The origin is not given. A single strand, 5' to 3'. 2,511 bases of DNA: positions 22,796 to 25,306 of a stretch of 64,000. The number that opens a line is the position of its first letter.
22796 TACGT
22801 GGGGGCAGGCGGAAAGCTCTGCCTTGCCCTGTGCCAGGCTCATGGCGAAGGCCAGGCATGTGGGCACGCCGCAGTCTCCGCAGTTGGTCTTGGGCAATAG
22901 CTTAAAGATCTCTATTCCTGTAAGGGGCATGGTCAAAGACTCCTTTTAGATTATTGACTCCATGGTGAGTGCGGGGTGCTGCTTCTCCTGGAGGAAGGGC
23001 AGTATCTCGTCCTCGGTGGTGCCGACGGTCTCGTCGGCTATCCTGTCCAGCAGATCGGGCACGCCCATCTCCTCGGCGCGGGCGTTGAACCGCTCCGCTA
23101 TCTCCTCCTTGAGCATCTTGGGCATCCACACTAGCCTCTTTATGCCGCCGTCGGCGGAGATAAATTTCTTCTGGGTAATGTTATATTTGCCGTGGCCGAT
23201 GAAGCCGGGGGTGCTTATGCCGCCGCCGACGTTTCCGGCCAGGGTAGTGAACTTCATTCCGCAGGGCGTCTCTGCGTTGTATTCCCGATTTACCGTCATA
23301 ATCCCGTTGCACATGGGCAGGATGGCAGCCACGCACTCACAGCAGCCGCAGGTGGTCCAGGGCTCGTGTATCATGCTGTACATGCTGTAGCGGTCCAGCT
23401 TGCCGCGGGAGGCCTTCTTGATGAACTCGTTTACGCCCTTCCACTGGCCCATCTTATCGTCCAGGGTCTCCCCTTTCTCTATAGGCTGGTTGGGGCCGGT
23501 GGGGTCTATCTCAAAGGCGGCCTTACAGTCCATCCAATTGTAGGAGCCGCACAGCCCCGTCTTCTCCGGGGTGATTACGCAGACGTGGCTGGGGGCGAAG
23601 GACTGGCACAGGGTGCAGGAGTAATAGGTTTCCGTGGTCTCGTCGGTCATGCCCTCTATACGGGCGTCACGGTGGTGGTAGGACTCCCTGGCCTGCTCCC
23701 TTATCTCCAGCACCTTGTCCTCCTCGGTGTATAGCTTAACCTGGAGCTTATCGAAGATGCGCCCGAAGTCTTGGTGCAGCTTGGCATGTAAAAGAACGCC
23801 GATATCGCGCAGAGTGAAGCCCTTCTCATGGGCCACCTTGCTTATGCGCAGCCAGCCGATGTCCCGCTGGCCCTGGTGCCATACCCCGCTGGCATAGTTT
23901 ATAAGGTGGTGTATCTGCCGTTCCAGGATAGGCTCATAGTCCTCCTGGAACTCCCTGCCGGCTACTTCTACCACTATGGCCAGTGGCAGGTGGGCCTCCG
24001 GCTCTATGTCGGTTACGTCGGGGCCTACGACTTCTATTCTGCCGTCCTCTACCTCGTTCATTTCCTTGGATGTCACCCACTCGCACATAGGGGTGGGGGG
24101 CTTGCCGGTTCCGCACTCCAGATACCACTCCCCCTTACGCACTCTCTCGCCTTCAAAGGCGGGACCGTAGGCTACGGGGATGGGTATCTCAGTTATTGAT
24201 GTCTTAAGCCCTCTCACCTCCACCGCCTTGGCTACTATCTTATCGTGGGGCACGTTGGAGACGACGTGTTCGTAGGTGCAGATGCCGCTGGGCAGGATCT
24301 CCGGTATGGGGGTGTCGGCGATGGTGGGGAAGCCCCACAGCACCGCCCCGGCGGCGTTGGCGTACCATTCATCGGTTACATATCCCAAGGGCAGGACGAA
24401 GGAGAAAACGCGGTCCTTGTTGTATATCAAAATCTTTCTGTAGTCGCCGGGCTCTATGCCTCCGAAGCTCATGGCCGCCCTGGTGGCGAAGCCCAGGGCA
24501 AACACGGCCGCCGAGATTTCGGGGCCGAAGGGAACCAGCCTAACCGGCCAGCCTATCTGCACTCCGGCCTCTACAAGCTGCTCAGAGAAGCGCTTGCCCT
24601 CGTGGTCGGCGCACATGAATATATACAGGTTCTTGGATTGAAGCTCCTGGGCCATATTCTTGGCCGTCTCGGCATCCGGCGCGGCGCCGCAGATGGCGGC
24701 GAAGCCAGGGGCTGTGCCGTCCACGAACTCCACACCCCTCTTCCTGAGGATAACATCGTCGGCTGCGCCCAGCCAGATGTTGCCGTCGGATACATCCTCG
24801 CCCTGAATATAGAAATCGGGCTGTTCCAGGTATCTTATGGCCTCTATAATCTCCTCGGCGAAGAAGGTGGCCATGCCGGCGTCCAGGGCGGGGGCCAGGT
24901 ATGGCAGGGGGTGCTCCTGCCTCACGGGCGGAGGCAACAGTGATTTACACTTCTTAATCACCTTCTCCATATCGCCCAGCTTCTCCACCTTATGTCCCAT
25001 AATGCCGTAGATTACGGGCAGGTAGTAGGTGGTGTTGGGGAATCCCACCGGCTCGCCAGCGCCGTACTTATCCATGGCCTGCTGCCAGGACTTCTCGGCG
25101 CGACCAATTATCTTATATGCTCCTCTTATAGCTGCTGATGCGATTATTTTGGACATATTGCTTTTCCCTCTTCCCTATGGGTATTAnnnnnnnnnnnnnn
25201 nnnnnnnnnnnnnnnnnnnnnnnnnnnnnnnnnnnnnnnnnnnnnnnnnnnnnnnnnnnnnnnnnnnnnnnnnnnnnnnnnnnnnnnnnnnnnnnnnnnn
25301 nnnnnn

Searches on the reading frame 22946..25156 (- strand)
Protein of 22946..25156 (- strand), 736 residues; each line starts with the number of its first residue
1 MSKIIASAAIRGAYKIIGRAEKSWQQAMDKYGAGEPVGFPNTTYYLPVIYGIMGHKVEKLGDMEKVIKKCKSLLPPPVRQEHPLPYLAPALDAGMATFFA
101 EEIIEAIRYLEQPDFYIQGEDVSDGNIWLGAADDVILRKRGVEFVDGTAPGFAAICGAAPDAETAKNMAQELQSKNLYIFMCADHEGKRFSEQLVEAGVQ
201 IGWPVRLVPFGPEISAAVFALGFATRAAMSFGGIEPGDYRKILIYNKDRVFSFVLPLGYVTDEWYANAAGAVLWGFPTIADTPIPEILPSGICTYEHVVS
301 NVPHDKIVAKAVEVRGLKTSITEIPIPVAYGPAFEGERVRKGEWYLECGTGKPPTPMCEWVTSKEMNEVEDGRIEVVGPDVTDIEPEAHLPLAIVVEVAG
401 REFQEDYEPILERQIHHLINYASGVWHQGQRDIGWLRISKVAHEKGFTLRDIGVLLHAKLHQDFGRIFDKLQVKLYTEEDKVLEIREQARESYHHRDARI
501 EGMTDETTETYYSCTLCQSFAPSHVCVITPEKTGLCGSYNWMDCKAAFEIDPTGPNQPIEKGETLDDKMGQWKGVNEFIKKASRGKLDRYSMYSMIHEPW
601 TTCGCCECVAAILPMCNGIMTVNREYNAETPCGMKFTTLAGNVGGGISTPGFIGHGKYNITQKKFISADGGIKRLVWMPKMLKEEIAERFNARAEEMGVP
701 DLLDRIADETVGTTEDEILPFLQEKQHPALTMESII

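Call 21: search_protein_families(library=pfam, proteins=[window:22946-25156:-], max_evalue=0.00001)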
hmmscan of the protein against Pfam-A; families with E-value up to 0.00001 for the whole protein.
window:22946-25156:- (736 aa): 3 families
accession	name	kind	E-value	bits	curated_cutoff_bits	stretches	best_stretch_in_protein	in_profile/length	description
PF19436.4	ACS_CODH_B_C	-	7.9e-121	402.6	25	1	493-736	1-245/245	ACS/CODH beta subunit C-terminal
PF03598.20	CdhC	-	4.5e-61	205.7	24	1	326-482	1-155/155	CO dehydrogenase/acetyl-CoA synthase complex beta subunit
PF18537.6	CODH_A_N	-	5.6e-30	103.6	32.2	1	21-110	1-83/83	Carbon monoxide dehydrogenase subunit alpha N-terminal domain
